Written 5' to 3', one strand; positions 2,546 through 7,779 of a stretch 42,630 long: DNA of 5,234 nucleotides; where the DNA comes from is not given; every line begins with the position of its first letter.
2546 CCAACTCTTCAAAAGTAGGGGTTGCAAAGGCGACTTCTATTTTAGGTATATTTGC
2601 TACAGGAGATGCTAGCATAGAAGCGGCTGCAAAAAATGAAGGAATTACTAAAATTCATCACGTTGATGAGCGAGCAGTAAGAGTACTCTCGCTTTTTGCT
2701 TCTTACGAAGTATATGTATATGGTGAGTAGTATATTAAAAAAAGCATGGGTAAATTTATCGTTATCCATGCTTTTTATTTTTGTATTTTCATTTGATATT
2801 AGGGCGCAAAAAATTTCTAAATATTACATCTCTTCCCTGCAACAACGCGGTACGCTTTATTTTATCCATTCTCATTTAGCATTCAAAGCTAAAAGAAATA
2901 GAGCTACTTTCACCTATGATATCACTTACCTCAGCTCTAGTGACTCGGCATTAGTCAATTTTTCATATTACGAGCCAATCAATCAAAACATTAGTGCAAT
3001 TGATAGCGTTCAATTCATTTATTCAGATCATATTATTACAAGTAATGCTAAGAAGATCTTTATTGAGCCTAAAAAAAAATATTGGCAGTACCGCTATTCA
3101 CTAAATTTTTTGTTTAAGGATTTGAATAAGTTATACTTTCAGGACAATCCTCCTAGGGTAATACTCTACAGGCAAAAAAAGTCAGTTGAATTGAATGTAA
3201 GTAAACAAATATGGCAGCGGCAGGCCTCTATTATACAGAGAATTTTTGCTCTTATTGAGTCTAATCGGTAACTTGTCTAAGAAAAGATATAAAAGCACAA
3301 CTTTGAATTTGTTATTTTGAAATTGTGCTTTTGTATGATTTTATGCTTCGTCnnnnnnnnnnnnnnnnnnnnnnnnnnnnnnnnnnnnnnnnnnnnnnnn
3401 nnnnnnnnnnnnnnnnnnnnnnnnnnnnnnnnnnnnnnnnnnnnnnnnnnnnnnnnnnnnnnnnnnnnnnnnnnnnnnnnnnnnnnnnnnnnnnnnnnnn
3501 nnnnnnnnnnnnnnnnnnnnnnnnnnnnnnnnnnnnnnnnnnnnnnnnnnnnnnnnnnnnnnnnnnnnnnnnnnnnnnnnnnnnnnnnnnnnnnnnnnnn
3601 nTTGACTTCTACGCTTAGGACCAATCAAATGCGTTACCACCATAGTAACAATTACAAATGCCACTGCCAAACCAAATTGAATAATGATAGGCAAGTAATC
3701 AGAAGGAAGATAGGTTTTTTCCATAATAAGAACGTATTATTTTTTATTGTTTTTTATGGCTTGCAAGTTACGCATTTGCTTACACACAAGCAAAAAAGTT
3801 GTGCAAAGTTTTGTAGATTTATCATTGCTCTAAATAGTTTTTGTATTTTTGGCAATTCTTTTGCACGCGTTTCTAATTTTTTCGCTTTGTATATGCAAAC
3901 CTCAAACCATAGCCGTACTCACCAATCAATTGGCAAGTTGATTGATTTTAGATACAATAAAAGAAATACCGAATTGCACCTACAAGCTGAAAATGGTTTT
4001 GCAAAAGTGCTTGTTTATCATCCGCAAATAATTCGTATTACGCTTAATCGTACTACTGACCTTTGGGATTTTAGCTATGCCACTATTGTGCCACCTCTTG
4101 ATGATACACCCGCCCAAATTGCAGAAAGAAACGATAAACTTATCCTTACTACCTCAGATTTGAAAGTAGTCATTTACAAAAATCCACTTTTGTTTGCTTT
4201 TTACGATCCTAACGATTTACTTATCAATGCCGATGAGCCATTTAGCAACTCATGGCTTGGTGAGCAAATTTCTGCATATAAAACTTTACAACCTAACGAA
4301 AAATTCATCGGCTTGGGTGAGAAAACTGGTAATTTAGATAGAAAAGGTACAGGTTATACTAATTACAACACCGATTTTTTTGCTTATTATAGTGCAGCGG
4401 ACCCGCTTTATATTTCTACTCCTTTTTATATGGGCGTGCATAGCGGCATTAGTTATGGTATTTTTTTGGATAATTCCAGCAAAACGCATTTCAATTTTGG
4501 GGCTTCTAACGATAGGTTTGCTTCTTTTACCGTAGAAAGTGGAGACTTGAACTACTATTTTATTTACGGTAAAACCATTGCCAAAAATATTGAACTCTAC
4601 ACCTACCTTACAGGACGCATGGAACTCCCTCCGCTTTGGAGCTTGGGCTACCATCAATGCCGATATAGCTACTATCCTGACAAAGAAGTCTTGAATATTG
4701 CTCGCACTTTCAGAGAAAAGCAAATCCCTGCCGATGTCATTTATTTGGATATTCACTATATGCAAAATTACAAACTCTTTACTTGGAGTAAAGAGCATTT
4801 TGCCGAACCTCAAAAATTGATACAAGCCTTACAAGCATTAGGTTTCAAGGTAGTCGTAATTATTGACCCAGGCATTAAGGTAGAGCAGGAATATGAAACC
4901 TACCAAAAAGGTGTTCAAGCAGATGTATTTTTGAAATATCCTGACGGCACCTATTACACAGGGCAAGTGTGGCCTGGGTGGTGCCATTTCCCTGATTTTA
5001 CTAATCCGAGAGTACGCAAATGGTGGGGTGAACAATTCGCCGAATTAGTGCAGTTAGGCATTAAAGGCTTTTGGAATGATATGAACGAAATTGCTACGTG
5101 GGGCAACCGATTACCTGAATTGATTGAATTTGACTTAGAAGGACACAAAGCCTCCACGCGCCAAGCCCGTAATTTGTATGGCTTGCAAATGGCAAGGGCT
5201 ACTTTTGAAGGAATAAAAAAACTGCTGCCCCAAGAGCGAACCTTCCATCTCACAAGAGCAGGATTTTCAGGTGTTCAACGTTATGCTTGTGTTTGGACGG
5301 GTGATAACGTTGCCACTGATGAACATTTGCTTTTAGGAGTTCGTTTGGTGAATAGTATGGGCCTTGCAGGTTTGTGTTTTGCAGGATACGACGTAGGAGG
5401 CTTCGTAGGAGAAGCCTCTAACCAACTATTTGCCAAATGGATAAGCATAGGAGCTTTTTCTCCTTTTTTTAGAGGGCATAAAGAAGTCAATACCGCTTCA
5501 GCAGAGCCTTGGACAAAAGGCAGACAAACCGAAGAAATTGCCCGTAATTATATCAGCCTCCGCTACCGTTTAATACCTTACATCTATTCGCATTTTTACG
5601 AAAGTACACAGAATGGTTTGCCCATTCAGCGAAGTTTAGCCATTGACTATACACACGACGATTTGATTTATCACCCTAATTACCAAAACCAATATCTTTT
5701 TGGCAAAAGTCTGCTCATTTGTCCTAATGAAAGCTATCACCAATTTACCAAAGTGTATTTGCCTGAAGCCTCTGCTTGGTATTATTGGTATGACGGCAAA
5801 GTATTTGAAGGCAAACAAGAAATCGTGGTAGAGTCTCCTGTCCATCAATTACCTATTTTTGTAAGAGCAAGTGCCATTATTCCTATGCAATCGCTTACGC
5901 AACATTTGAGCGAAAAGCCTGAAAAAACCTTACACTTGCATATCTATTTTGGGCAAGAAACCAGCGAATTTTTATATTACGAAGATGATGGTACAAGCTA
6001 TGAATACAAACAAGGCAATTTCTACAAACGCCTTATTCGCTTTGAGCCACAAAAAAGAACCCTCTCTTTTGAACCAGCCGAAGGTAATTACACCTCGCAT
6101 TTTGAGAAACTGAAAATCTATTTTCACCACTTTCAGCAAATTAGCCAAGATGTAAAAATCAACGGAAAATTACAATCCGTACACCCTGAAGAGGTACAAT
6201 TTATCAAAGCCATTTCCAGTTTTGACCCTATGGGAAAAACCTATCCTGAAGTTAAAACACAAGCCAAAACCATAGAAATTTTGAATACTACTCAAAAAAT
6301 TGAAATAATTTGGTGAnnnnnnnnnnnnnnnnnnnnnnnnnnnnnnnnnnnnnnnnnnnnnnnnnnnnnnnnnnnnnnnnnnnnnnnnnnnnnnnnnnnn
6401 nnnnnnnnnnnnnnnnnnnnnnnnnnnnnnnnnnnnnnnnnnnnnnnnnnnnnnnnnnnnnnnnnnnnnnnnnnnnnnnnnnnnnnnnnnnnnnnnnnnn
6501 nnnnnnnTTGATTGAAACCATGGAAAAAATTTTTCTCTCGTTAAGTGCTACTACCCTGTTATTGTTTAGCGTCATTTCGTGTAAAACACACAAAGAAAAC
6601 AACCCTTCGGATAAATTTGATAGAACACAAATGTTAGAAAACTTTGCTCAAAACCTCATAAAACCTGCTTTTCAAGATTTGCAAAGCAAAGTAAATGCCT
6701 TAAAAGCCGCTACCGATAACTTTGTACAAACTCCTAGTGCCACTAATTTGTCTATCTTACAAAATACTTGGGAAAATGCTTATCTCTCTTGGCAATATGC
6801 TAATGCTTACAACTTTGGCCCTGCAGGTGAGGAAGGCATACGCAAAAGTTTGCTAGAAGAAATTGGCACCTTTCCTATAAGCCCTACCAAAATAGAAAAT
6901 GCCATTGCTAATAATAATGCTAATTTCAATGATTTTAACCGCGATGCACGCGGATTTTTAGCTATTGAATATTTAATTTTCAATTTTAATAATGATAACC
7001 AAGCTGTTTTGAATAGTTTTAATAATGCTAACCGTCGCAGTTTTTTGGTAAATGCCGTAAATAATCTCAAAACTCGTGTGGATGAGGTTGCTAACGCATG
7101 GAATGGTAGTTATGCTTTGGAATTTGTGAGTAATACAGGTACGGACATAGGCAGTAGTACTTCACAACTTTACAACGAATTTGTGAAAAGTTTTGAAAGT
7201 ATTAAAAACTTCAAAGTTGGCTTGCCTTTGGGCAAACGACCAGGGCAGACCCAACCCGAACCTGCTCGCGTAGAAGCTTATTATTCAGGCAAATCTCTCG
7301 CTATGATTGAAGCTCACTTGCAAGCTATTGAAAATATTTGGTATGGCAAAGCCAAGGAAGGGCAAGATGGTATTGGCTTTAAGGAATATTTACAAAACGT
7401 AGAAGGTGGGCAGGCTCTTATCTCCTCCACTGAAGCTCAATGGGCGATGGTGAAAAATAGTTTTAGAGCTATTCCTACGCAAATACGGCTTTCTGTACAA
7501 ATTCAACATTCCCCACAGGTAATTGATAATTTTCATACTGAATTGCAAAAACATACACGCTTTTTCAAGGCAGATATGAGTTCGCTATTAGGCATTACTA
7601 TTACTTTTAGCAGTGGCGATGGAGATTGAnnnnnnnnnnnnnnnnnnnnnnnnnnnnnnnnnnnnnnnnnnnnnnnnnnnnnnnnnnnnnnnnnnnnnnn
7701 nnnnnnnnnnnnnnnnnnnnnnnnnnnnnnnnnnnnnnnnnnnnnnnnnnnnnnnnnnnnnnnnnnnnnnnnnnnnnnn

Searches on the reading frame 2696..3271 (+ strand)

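Call 8: search_protein_families(library=pfam, proteins=[window:2696-3271:+], max_evalue=0.001)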
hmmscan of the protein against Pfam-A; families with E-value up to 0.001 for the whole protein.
window:2696-3271:+ (191 aa): 0 families

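Call 66: search_protein_families(library=pfam, proteins=[window:2696-3271:+], max_evalue=0.05)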
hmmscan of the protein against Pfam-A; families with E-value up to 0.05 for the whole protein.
window:2696-3271:+ (191 aa): 1 family
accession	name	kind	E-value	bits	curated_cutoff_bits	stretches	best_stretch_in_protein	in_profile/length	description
PF09125.15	COX2-transmemb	-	0.043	14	25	0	15-30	13-28/38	Cytochrome C oxidase subunit II, transmembrane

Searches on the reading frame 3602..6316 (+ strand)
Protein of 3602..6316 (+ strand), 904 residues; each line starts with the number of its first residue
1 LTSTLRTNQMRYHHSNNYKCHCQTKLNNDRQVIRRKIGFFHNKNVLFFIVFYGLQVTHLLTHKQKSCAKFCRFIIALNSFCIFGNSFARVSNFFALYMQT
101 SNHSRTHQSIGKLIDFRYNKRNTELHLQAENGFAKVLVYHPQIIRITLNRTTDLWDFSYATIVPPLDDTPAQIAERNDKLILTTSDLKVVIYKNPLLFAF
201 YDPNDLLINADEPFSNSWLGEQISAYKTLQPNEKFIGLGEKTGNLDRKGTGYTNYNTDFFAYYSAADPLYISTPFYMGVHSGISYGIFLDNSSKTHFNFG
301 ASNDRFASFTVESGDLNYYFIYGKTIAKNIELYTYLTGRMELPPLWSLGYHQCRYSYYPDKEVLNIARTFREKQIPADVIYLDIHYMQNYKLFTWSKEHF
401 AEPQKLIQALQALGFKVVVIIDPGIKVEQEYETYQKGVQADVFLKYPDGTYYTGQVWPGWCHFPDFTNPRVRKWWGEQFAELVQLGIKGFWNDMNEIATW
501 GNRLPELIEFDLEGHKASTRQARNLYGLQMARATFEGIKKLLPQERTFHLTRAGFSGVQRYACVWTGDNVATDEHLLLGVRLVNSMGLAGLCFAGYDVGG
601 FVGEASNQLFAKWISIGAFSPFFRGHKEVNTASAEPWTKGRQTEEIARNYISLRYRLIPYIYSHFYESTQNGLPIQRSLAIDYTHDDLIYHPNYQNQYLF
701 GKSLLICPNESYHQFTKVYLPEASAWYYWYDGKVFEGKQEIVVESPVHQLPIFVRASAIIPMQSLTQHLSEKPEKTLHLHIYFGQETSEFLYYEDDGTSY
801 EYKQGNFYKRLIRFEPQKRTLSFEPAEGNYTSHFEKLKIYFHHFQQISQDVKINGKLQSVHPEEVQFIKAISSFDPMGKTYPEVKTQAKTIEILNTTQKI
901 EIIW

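Call 8: search_protein_families(library=pfam, proteins=[window:3602-6316:+], max_evalue=0.001)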
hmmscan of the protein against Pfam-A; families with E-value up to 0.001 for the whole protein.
window:3602-6316:+ (904 aa): 4 families
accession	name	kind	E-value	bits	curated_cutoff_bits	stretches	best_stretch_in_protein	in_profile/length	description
PF01055.32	Glyco_hydro_31_2nd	-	1.2e-112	377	23.5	1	341-663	2-327/328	Glycosyl hydrolases family 31 TIM-barrel domain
PF13802.12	Gal_mutarotas_2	-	1.3e-37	130.3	27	1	135-297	3-183/184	Glycosyl hydrolase 31 N-terminal galactose mutarotase-like domain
PF21365.3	Glyco_hydro_31_3rd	-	1.5e-17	64.3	24.4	1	672-760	1-87/87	Glycosyl hydrolase family 31 C-terminal domain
PF17137.9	DUF5110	-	3.9e-15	56.1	27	1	776-842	1-69/71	Domain of unknown function (DUF5110)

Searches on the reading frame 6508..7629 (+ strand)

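Call 8: search_protein_families(library=pfam, proteins=[window:6508-7629:+], max_evalue=0.001)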
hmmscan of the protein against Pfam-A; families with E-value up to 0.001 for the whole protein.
window:6508-7629:+ (373 aa): 1 family
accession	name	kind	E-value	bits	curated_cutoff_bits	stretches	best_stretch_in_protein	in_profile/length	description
PF09375.15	Peptidase_M75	-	3.1e-38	132.4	23.5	1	53-328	3-263/288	Imelysin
